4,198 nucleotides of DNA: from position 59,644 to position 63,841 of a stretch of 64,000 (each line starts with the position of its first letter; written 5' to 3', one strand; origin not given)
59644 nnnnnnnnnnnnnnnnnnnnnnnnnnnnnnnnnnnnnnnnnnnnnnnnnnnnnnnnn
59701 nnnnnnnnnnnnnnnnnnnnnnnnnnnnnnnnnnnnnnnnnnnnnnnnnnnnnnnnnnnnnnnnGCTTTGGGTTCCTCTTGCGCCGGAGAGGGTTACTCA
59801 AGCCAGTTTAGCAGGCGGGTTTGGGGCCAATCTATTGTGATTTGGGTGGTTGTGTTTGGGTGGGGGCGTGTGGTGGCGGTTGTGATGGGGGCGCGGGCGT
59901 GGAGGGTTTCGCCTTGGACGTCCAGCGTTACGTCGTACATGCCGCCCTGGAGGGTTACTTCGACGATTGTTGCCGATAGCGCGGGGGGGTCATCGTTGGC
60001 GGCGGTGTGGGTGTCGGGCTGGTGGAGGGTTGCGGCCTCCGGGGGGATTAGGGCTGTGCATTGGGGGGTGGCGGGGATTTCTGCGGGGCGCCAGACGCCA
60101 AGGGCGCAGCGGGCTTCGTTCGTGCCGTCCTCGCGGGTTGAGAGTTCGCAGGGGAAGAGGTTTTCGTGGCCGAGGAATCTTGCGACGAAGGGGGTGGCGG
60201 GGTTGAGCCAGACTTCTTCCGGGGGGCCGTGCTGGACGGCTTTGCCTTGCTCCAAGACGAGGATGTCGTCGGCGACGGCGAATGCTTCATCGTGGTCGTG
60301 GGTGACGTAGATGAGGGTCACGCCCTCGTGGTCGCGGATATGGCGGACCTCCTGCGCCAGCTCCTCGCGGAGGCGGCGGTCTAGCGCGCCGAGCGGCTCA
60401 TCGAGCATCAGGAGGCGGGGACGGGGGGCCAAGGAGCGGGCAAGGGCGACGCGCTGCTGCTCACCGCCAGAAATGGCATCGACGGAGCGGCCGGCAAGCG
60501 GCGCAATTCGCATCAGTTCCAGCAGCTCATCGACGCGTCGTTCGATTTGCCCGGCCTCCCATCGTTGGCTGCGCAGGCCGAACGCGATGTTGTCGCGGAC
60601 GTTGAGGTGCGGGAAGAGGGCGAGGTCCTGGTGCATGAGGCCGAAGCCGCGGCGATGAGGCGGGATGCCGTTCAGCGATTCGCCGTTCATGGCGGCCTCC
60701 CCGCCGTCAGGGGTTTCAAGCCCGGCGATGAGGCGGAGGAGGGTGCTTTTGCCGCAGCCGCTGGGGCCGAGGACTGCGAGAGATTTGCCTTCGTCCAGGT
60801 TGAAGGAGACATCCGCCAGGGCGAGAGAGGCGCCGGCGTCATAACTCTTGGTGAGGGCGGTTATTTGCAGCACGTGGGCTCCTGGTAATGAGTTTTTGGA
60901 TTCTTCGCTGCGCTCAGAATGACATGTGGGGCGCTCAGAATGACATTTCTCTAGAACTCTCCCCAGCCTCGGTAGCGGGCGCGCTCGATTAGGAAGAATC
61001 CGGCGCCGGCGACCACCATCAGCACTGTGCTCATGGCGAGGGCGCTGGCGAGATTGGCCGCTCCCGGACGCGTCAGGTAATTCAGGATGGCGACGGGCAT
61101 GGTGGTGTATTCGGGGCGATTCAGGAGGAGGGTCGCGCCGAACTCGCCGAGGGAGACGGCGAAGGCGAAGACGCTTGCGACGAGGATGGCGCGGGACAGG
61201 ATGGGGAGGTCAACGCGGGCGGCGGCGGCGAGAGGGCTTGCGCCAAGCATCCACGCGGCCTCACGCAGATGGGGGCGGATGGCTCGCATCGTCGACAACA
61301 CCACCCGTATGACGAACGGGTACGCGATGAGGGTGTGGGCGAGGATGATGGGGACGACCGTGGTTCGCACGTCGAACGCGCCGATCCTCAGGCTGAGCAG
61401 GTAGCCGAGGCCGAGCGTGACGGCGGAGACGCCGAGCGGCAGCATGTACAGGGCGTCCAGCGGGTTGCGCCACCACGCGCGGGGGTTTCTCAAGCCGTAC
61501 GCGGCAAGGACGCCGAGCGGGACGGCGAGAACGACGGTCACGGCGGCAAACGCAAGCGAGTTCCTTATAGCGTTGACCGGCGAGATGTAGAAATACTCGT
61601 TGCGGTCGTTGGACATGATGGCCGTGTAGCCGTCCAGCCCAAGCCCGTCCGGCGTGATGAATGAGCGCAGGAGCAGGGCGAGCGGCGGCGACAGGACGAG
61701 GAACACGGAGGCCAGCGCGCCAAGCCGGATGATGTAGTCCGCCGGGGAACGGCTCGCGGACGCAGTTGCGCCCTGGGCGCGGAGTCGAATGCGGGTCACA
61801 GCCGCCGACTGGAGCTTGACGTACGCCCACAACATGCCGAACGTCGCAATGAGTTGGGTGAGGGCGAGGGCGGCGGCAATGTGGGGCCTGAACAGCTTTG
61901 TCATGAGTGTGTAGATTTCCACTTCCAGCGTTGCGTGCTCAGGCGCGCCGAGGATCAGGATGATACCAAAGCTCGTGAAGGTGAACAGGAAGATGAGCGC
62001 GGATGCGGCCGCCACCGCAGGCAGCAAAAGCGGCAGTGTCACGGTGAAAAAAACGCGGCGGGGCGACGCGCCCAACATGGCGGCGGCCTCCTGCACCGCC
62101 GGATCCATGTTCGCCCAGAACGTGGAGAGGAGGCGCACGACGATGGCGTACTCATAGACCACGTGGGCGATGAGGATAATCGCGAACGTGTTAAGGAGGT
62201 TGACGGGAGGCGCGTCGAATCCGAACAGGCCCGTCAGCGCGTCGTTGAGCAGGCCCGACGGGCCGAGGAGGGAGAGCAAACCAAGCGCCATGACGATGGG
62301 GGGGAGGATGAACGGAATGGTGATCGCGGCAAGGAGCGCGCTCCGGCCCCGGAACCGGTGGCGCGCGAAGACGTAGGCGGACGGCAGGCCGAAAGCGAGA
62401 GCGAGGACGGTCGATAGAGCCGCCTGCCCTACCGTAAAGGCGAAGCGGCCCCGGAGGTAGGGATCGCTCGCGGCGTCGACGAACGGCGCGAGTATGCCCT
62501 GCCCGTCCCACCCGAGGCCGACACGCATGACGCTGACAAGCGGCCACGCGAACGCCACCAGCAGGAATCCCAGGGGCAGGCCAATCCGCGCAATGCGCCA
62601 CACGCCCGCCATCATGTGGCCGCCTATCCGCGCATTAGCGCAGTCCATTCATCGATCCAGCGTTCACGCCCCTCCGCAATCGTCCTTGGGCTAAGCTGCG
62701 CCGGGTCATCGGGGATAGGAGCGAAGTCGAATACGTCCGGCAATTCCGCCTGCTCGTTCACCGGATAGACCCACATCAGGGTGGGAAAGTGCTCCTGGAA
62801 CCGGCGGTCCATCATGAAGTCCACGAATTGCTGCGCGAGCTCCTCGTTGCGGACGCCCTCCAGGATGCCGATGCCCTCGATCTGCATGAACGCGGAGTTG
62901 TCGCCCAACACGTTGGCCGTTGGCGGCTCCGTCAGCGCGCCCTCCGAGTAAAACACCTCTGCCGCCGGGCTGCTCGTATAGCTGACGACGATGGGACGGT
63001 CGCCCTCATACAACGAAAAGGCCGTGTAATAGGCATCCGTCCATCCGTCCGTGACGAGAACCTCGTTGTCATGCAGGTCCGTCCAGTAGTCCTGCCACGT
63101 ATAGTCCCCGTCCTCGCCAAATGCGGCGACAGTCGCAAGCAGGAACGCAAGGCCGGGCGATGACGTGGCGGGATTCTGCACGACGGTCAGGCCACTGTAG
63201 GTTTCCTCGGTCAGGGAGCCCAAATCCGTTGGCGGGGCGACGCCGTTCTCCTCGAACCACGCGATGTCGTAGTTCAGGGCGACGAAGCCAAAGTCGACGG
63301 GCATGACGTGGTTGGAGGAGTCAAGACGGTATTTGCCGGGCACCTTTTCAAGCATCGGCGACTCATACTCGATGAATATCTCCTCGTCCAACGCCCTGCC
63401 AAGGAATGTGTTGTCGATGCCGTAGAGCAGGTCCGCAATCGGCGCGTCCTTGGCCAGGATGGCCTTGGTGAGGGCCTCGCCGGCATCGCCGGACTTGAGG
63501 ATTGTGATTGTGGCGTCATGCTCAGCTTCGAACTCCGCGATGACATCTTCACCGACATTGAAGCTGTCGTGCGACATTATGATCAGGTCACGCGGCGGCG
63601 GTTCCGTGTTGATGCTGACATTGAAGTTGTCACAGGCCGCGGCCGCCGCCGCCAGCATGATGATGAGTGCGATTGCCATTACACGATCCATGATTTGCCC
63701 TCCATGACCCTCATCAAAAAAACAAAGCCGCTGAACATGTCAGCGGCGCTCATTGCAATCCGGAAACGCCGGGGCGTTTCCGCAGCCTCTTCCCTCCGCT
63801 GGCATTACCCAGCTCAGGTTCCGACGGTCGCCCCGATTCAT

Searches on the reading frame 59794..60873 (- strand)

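Call 55: search_protein_families(library=pfam, max_evalue=0.00001, proteins=[window:59794-60873:-])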
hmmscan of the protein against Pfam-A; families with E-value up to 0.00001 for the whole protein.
window:59794-60873:- (359 aa): 2 families
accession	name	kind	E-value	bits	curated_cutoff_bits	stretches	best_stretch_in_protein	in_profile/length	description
PF00005.33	ABC_tran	-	5.9e-34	118.1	25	1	19-161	1-136/137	ABC transporter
PF13304.12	AAA_21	-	2e-06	28.5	27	0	142-193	245-299/304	AAA domain, putative AbiEii toxin, Type IV TA system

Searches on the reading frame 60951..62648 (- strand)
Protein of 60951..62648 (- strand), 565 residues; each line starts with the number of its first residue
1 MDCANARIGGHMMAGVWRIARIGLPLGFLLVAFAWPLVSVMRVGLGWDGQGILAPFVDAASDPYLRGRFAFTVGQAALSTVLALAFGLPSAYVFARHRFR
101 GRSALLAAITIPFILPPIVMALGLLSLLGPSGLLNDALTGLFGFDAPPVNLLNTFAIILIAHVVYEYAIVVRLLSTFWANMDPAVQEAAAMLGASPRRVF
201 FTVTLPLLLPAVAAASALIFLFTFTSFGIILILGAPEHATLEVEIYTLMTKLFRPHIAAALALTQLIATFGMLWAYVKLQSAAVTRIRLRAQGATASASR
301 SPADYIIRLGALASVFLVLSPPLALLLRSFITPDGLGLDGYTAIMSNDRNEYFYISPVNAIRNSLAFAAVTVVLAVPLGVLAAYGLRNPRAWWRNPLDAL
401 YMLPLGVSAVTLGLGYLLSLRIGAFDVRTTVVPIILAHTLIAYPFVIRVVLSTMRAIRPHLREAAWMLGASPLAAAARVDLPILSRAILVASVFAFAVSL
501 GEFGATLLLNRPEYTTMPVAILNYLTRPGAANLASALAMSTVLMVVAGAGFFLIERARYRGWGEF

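Call 55: search_protein_families(library=pfam, max_evalue=0.00001, proteins=[window:60951-62648:-])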
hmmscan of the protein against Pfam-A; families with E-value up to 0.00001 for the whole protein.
window:60951-62648:- (565 aa): 1 family
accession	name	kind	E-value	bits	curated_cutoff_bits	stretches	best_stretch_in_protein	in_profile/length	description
PF00528.27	BPD_transp_1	-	8.1e-17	62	26.4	2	375-547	1-171/184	Binding-protein-dependent transport system inner membrane component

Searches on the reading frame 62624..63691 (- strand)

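Call 55: search_protein_families(library=pfam, max_evalue=0.00001, proteins=[window:62624-63691:-])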
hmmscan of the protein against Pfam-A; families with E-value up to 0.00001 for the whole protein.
window:62624-63691:- (355 aa): 3 families
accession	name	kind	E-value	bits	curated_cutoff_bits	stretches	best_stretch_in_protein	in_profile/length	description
PF13416.11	SBP_bac_8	-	1.5e-16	61.4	27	1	50-321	2-271/279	Bacterial extracellular solute-binding protein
PF13343.11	SBP_bac_6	-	3.5e-16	59.8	24.6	1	84-319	2-227/245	Bacterial extracellular solute-binding protein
PF01547.30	SBP_bac_1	-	2.1e-10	41.5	26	1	50-294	13-301/307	Bacterial extracellular solute-binding protein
